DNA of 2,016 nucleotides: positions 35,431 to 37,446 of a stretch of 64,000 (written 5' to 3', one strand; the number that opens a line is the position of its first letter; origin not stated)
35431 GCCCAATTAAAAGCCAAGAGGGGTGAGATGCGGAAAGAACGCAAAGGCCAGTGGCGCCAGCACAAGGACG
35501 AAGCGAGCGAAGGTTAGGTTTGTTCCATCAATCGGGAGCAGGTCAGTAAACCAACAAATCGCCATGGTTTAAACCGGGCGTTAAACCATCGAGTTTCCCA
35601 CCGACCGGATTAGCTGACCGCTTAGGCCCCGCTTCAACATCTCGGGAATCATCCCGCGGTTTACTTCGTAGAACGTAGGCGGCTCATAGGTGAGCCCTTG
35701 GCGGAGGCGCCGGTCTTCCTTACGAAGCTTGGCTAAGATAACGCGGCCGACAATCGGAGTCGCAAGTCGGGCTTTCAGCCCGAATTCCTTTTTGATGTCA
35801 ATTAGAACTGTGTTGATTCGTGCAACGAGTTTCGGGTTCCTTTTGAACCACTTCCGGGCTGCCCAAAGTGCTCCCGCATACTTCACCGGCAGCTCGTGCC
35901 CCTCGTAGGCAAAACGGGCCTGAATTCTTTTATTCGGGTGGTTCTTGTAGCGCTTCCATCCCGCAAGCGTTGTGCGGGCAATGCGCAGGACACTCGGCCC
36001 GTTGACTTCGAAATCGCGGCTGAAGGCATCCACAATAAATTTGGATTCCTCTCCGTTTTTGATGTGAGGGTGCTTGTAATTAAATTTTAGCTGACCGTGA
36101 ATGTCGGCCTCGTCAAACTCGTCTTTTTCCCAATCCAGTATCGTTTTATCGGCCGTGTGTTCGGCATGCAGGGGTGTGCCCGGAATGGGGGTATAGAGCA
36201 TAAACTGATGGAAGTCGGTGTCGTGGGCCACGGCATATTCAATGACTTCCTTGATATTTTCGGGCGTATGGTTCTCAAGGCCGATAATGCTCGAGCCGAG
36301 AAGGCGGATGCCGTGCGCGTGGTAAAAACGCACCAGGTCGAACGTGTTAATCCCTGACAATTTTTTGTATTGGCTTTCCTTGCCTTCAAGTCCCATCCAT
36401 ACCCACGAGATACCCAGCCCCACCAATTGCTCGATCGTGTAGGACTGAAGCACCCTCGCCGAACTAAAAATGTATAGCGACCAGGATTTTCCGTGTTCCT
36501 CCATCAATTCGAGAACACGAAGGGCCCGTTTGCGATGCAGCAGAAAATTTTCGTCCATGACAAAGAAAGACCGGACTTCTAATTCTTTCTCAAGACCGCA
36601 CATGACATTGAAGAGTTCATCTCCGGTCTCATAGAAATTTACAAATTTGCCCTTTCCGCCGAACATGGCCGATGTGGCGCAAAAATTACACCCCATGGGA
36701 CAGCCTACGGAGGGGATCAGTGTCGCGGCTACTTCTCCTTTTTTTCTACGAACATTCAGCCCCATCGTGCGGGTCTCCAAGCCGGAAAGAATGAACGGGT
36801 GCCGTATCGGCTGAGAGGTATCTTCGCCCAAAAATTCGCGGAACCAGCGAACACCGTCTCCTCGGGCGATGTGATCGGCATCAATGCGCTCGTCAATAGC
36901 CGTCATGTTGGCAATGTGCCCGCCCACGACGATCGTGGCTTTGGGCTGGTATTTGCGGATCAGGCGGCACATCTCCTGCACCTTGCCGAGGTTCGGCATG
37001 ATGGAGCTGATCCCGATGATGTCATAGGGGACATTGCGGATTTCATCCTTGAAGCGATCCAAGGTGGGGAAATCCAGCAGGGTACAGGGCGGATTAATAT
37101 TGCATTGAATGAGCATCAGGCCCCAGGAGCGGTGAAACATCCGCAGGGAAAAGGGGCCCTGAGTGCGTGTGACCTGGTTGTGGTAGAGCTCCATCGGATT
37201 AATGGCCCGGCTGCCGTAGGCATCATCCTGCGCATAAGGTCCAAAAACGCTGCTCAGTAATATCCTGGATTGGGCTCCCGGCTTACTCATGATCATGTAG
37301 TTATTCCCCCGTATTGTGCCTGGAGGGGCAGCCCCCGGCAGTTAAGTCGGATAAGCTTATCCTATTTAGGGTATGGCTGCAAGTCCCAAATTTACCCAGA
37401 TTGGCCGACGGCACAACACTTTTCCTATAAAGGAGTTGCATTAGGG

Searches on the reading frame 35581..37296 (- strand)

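Call 8: search_protein_families(library=pfam, proteins=[window:35581-37296:-], max_evalue=0.001)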
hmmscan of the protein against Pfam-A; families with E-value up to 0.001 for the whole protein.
window:35581-37296:- (571 aa): 2 families
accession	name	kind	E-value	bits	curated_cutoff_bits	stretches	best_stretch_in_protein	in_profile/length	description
PF02310.24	B12-binding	-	2.2e-09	37.6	32.1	1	77-154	37-119/121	B12 binding domain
PF04055.27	Radical_SAM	-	9.5e-08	32.8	29.5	1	194-354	2-165/166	Radical SAM superfamily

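Call 54: search_protein_families(library=ncbifam, proteins=[window:35581-37296:-], max_evalue=0.001)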
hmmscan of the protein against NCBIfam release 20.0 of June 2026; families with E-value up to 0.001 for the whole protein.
window:35581-37296:- (571 aa): 11 families
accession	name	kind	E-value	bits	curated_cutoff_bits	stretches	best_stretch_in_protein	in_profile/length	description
TIGR03471.1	HpnJ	equivalog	4.6e-16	58.7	577.6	1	195-452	202-455/472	hopanoid biosynthesis associated radical SAM protein HpnJ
TIGR02026.1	BchE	equivalog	1.5e-13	50.5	481.35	1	196-395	200-402/497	magnesium-protoporphyrin IX monomethyl ester anaerobic oxidative cyclase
NF038361.1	rSAM_Sden_1168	equivalog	4.5e-10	38.7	575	1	187-386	279-479/560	Sden_1168 family B12-binding radical SAM P-methyltransferase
TIGR04479.1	bcpD_PhpK_rSAM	subfamily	6e-10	38.1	600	1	194-380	245-431/504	PhpK family radical SAM P-methyltransferase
TIGR04367.1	HpnR_B12_rSAM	equivalog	6.9e-08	31.4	650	1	192-389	188-382/490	hopanoid C-3 methylase HpnR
NF033070.1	rSAM_AprD4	equivalog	1.1e-07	31.1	500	1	191-398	197-407/456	AprD4 family radical SAM diol-dehydratase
TIGR04013.1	B12_SAM_MJ_1487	hypoth_equivalog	2.7e-06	26.5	251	1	89-214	42-175/382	TIGR04013 family B12-binding domain/radical SAM domain-containing protein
TIGR00433.2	bioB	equivalog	5.3e-05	22.6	225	1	196-383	48-236/307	biotin synthase BioB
TIGR04072.2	rSAM_ladder_B12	equivalog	8.9e-05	21.3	360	1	103-306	83-292/443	lipid biosynthesis B12-binding/radical SAM protein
NF050148.1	rSAM_ApyD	equivalog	0.0003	19.3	750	1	198-394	207-406/645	RiPP biosynthesis radical SAM protein ApyD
TIGR04280.1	geopep_mat_rSAM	hypoth_equivalog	0.00035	19.7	400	1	183-310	78-207/428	geopeptide radical SAM maturase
